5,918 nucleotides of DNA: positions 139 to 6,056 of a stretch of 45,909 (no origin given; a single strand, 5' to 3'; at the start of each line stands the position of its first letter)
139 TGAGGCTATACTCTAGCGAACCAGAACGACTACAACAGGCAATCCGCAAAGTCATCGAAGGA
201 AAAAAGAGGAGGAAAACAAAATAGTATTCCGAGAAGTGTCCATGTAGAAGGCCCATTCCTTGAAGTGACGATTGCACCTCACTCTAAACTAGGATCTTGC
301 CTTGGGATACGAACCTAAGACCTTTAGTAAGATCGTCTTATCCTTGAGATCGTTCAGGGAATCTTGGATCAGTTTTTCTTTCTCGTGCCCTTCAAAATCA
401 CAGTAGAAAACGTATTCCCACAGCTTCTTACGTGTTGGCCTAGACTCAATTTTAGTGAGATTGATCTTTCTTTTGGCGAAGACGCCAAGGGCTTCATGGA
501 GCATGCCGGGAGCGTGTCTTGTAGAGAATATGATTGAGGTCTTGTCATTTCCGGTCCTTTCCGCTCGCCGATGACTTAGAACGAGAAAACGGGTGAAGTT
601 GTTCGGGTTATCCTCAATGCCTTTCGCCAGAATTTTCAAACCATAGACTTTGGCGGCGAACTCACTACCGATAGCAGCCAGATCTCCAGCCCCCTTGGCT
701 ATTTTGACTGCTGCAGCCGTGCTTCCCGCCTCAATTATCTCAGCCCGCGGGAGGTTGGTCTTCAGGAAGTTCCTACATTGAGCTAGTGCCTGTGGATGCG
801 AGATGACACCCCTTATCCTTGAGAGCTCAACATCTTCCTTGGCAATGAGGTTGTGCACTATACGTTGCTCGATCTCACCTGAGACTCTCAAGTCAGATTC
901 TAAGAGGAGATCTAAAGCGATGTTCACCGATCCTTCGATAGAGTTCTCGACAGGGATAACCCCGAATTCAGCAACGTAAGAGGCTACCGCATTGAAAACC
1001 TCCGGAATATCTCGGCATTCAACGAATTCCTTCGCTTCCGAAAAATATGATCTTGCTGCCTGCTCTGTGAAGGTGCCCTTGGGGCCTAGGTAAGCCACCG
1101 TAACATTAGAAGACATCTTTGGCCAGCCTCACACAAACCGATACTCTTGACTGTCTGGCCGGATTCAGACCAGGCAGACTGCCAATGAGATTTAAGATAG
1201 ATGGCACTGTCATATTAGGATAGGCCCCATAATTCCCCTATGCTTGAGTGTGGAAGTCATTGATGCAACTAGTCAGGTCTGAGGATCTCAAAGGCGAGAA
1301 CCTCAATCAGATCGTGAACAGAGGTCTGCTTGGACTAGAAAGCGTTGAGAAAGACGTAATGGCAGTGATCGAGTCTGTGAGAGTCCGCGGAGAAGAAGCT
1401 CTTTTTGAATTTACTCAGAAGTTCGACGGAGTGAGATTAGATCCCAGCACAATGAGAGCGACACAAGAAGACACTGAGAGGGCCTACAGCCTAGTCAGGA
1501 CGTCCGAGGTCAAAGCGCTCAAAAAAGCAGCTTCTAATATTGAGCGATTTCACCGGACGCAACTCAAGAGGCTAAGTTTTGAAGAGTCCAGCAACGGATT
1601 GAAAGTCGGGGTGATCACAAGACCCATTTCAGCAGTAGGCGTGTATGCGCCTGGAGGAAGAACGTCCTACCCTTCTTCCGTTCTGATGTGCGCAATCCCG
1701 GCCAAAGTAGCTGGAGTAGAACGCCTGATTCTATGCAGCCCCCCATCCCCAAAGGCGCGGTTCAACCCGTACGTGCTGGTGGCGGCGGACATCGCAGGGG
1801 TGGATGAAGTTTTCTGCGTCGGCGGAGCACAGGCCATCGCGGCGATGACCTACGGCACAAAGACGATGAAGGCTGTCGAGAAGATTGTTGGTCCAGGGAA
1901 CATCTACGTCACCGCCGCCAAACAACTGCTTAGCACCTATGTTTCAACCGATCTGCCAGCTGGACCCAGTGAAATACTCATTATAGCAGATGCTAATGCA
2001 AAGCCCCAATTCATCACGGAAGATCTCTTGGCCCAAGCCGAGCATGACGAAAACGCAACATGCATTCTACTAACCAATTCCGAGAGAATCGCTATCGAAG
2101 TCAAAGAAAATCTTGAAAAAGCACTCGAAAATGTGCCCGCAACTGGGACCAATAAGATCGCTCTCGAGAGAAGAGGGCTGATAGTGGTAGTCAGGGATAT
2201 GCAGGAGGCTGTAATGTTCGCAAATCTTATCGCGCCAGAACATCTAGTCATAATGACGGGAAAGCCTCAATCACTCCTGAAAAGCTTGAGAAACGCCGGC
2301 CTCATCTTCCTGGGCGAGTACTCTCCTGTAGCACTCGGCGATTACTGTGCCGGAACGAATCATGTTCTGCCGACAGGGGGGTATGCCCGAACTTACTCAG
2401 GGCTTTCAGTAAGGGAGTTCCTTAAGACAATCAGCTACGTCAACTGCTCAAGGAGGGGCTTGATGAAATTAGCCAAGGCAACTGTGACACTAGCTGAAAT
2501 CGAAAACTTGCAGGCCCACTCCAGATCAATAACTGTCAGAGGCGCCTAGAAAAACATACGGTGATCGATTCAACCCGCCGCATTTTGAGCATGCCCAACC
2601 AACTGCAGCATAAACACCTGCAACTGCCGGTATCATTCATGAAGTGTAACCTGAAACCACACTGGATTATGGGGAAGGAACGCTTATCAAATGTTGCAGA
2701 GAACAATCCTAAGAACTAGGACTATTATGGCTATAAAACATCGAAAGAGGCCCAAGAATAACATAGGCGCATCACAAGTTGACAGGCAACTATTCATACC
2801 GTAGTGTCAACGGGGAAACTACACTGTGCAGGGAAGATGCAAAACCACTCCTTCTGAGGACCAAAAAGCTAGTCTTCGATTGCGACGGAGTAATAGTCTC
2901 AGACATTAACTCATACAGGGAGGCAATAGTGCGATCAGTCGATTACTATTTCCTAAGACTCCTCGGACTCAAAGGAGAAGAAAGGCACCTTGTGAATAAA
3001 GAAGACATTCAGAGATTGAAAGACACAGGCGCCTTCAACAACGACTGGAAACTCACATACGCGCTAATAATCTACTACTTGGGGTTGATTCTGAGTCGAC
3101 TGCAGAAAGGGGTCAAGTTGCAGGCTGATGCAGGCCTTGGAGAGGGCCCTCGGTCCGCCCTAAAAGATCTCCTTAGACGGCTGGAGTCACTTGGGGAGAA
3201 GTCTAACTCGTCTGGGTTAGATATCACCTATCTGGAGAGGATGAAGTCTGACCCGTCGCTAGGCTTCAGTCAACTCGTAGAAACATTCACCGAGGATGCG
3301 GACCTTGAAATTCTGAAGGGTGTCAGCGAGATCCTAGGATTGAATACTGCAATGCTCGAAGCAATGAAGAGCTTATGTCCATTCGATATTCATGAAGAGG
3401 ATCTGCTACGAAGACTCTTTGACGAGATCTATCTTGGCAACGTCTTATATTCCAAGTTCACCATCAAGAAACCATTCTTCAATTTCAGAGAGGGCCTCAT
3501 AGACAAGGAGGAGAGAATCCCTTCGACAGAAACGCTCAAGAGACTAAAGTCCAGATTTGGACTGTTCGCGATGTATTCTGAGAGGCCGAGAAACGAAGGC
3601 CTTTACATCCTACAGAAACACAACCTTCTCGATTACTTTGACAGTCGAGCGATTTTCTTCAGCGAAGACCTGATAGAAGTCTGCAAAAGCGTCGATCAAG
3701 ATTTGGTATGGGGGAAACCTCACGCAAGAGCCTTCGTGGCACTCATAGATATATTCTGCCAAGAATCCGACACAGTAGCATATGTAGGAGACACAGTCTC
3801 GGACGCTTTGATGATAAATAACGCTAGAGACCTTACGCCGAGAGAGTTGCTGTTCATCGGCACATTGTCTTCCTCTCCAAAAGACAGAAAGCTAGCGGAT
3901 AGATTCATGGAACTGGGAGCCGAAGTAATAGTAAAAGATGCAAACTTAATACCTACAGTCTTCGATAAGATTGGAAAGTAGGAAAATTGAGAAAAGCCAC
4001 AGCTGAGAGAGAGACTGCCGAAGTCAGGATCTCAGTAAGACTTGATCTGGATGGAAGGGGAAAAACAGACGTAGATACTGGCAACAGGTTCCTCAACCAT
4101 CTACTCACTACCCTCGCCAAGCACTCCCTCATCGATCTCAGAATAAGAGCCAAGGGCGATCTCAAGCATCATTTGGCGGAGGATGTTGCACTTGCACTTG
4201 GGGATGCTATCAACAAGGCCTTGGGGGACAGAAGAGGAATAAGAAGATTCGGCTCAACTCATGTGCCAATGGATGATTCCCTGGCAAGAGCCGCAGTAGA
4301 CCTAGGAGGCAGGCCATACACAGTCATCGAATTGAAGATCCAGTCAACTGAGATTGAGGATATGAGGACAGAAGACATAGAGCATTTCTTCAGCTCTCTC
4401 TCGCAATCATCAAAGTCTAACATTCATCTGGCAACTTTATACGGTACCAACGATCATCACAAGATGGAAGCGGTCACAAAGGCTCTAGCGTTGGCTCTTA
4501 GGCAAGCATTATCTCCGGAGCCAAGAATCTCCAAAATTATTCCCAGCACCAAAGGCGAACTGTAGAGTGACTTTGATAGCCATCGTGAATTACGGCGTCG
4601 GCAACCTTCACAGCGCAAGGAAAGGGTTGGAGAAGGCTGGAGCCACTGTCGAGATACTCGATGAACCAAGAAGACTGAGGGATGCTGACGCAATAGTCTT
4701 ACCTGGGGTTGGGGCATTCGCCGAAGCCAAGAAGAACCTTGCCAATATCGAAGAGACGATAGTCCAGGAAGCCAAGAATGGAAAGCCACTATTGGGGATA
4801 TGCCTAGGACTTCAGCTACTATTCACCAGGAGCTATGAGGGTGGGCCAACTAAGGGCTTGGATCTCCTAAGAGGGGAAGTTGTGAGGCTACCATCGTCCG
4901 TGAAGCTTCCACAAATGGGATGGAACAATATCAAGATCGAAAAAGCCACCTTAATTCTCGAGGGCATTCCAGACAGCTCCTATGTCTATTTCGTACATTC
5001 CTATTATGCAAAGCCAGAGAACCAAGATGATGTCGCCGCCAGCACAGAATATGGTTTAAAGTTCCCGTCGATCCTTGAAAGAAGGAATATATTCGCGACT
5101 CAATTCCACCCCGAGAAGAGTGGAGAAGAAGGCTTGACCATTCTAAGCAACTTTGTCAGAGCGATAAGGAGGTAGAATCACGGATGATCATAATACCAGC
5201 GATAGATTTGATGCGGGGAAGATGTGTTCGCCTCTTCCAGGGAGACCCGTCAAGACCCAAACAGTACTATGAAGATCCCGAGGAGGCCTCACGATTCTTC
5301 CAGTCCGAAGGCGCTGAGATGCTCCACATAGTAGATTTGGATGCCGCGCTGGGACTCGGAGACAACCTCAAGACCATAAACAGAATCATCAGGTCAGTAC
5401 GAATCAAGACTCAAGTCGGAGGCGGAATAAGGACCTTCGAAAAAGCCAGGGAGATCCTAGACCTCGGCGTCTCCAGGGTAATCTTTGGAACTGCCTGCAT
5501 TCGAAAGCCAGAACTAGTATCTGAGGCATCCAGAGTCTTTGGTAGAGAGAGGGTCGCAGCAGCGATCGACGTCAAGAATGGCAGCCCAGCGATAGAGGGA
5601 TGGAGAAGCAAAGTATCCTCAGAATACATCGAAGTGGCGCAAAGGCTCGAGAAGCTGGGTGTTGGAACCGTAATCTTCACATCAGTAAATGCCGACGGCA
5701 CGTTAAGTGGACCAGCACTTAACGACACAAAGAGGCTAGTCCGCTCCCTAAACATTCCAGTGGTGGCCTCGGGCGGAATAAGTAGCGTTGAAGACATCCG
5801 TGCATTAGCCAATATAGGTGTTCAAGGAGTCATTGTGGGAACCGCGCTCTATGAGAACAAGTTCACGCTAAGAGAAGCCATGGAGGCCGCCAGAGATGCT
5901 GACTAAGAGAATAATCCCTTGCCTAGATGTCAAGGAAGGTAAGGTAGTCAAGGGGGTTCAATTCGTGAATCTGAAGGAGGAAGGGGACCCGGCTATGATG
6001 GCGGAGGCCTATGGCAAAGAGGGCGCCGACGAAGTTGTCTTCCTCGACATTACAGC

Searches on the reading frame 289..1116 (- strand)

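Call 27: search_protein_families(library=pfam, max_evalue=1e-8, proteins=[window:289-1116:-])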
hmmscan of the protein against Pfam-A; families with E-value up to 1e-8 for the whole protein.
window:289-1116:- (275 aa): 2 families
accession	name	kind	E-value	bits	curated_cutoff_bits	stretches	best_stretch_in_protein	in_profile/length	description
PF00800.23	PDT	-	8.8e-67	224.8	25.2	1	7-183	1-179/181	Prephenate dehydratase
PF01842.31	ACT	-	3.6e-13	49.4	27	1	194-258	2-65/66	ACT domain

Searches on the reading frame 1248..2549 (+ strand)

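Call 27: search_protein_families(library=pfam, max_evalue=1e-8, proteins=[window:1248-2549:+])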
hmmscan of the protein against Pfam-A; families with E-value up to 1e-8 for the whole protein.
window:1248-2549:+ (433 aa): 1 family
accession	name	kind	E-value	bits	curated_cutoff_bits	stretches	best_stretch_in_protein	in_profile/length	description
PF00815.25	Histidinol_dh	-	3.7e-160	533.9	27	1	31-431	9-410/411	Histidinol dehydrogenase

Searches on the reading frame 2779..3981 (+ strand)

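Call 27: search_protein_families(library=pfam, max_evalue=1e-8, proteins=[window:2779-3981:+])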
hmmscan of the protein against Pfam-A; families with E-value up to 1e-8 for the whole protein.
window:2779-3981:+ (400 aa): 1 family
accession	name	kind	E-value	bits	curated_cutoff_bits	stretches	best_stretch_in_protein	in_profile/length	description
PF00702.32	Hydrolase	-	8.2e-10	39.8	26.4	0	31-349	4-190/191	haloacid dehalogenase-like hydrolase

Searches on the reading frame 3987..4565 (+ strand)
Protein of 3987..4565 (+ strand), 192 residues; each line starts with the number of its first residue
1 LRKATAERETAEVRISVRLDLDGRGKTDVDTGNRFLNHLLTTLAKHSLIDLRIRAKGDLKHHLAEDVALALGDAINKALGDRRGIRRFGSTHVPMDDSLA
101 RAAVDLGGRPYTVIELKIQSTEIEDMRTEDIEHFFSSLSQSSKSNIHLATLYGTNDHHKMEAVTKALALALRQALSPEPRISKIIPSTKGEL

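Call 27: search_protein_families(library=pfam, max_evalue=1e-8, proteins=[window:3987-4565:+])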
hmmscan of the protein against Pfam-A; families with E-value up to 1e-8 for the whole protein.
window:3987-4565:+ (192 aa): 1 family
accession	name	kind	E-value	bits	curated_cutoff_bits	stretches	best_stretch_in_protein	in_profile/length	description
PF00475.24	IGPD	-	1.5e-54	184.5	27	1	31-171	1-144/144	Imidazoleglycerol-phosphate dehydratase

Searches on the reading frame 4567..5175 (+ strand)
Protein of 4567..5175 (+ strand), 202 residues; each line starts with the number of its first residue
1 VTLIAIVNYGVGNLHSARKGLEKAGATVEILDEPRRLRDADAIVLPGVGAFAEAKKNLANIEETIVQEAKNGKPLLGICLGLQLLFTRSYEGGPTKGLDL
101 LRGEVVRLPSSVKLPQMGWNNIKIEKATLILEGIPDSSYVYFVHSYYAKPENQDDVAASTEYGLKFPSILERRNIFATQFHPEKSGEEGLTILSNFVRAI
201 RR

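Call 27: search_protein_families(library=pfam, max_evalue=1e-8, proteins=[window:4567-5175:+])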
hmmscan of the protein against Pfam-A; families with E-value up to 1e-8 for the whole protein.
window:4567-5175:+ (202 aa): 1 family
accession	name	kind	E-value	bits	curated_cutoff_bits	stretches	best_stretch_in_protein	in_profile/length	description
PF00117.34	GATase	-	5.1e-23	82.2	22.8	1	6-198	2-188/190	Glutamine amidotransferase class-I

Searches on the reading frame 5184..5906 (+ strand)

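Call 27: search_protein_families(library=pfam, max_evalue=1e-8, proteins=[window:5184-5906:+])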
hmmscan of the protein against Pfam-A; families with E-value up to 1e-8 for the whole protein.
window:5184-5906:+ (240 aa): 2 families
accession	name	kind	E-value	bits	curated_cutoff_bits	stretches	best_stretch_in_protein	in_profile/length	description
PF00977.27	His_biosynth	-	2.7e-77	259.7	23.6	1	3-228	2-228/228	Histidine biosynthesis protein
PF01207.24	Dus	-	9.2e-12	45.1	20.4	0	140-231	133-226/311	Dihydrouridine synthase (Dus)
